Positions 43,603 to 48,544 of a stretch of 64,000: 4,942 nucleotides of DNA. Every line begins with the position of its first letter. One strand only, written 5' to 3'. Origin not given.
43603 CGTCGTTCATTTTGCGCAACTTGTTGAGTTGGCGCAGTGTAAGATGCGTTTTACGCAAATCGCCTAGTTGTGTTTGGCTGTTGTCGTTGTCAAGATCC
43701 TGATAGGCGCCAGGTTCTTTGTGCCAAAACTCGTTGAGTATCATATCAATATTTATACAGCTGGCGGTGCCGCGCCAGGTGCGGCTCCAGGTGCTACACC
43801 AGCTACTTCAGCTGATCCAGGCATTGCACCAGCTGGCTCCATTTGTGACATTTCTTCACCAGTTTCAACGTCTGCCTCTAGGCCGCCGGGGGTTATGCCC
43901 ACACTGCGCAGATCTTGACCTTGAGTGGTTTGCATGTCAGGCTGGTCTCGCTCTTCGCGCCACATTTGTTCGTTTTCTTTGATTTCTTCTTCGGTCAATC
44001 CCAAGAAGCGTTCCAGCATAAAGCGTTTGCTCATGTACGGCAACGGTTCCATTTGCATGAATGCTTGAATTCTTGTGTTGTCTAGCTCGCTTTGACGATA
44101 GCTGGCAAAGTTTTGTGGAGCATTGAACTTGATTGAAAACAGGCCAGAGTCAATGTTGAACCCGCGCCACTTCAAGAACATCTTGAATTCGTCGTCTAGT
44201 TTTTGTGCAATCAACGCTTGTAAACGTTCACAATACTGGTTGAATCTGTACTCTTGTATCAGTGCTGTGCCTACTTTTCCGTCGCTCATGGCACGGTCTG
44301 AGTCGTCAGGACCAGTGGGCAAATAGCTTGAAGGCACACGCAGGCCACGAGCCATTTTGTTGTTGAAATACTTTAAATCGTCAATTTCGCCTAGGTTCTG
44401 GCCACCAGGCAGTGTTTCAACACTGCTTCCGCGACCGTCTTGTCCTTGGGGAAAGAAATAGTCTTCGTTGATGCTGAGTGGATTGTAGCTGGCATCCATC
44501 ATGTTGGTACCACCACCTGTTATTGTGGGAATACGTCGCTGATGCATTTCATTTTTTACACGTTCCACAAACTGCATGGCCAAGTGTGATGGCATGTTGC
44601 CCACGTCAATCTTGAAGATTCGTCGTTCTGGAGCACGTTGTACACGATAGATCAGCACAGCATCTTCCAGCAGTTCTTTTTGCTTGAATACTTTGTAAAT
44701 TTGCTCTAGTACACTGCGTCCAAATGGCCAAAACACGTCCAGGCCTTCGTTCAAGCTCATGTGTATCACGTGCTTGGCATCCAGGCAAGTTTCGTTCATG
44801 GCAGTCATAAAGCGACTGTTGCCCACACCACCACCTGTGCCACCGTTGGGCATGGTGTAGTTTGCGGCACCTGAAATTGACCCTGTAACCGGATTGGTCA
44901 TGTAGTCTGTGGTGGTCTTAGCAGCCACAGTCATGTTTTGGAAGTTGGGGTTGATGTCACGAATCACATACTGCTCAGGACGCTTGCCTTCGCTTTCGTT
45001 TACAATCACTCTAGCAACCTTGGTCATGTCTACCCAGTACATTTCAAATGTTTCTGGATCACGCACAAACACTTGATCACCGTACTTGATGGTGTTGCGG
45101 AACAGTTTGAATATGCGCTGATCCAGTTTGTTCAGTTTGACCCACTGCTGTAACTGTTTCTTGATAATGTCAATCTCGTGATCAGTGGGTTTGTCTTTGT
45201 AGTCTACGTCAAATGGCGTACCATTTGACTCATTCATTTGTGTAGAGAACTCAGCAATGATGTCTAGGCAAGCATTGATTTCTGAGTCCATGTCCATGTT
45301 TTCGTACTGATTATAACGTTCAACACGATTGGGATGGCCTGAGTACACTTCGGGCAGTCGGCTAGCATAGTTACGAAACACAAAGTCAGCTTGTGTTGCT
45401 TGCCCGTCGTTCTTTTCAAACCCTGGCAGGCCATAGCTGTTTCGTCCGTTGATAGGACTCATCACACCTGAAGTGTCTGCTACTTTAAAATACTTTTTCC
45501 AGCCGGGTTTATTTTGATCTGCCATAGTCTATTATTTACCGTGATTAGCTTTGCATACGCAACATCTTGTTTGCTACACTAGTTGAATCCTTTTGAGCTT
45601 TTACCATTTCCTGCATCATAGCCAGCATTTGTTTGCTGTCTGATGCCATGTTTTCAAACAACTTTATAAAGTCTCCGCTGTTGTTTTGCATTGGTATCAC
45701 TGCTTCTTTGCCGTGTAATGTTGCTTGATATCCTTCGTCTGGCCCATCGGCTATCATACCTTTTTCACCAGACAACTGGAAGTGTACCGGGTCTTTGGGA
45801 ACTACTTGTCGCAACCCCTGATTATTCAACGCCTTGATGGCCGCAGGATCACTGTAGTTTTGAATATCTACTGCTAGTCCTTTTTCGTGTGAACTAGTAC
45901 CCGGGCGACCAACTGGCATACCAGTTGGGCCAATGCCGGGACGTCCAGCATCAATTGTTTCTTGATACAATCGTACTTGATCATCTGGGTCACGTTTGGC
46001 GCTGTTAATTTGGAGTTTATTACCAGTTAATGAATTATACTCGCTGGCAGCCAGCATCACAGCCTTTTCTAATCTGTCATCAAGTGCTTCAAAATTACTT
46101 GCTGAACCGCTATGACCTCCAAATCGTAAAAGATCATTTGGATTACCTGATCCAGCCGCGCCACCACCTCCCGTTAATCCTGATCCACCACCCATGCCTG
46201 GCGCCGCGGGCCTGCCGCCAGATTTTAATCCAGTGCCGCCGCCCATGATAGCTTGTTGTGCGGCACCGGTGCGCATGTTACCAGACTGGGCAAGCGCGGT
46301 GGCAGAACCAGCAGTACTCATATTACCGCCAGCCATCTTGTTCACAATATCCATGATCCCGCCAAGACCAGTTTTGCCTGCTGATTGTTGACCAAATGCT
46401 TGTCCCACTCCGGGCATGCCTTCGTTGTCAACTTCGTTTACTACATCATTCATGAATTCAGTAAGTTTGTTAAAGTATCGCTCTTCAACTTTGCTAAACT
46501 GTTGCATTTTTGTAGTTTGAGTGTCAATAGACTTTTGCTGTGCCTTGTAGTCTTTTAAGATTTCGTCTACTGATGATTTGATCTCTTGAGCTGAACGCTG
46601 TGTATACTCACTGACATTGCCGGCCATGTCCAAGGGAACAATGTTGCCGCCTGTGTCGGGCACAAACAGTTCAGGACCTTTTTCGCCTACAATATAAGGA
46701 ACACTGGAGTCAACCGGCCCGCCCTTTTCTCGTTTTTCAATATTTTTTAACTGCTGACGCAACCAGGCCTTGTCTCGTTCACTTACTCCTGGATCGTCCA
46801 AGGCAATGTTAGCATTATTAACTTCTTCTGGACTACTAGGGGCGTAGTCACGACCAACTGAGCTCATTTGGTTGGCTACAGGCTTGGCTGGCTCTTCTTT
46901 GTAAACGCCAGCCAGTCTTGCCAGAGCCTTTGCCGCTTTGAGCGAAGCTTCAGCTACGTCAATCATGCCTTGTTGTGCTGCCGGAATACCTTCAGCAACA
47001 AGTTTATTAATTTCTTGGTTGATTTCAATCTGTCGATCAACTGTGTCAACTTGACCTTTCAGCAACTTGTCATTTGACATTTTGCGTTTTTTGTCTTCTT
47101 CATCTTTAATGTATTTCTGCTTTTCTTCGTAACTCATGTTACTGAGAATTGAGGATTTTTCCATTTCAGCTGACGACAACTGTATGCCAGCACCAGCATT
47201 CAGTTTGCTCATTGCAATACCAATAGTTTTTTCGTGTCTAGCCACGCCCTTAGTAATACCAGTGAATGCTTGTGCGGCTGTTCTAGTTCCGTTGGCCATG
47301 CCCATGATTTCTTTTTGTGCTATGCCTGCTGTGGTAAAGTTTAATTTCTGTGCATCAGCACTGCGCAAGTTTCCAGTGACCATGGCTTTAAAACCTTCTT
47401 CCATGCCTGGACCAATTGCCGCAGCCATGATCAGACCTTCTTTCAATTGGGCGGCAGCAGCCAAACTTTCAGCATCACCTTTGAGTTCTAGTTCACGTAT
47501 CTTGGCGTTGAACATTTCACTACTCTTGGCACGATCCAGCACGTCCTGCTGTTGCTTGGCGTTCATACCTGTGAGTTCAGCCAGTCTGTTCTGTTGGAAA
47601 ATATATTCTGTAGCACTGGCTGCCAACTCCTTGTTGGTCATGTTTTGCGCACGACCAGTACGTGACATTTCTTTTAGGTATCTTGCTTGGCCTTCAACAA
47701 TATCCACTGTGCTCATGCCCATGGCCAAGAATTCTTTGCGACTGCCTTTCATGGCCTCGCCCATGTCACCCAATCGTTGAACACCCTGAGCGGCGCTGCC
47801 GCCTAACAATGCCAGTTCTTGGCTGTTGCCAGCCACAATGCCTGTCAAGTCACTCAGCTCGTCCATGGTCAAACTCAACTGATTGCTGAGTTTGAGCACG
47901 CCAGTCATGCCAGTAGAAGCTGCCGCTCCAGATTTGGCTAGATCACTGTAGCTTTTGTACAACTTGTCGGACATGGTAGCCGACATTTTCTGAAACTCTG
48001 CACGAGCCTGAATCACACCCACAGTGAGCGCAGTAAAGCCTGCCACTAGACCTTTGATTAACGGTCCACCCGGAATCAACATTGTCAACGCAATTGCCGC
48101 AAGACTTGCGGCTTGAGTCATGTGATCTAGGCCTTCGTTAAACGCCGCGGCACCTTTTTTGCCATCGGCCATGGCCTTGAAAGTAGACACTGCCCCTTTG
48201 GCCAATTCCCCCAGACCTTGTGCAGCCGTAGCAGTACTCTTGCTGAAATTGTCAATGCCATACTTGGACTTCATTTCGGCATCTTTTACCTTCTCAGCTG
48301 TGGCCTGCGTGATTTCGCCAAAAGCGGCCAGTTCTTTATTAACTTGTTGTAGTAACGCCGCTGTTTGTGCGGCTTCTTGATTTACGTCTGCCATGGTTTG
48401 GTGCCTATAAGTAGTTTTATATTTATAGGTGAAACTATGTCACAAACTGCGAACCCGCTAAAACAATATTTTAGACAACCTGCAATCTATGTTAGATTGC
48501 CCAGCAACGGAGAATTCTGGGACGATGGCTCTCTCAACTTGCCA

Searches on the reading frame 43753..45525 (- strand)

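Call 6: search_protein_families(library=pfam, proteins=[window:43753-45525:-], max_evalue=0.01)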
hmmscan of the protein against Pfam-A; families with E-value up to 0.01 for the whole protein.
window:43753-45525:- (590 aa): 1 family
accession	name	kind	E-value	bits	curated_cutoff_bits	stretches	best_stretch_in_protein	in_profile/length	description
PF07230.16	Portal_T4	-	1.5e-104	350.6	22.9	1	68-525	2-433/433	Bacteriophage T4-like portal protein (Gp20)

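Call 7: search_protein_families(library=phrogs, proteins=[window:43753-45525:-], max_evalue=0.01)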
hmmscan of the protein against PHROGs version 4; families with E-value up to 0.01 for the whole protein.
window:43753-45525:- (590 aa): 3 families
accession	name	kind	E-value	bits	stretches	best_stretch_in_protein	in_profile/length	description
phrog_213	-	head and packaging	2.4e-110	370.6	1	40-536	32-508/528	portal protein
phrog_104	-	head and packaging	0.0013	18.4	0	482-561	427-503/550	portal protein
phrog_1497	-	head and packaging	0.0024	17.8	0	66-150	64-150/549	portal protein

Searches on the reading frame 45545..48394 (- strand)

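Call 6: search_protein_families(library=pfam, proteins=[window:45545-48394:-], max_evalue=0.01)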
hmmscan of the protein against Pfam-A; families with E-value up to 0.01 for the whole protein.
window:45545-48394:- (949 aa): 1 family
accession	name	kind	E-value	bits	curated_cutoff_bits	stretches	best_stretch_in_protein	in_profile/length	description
PF02557.22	VanY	-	0.00015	22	25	1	790-851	22-81/132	D-alanyl-D-alanine carboxypeptidase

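Call 7: search_protein_families(library=phrogs, proteins=[window:45545-48394:-], max_evalue=0.01)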
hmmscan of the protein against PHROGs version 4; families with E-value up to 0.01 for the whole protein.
window:45545-48394:- (949 aa): 3 families
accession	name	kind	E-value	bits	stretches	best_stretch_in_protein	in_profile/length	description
phrog_2649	-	lysis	2.4e-06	28.6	1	766-882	8-135/261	endolysin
phrog_30701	-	unknown function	3.1e-06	28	1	553-592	110-149/188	-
phrog_13118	-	lysis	0.0025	17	1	766-849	455-530/888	endolysin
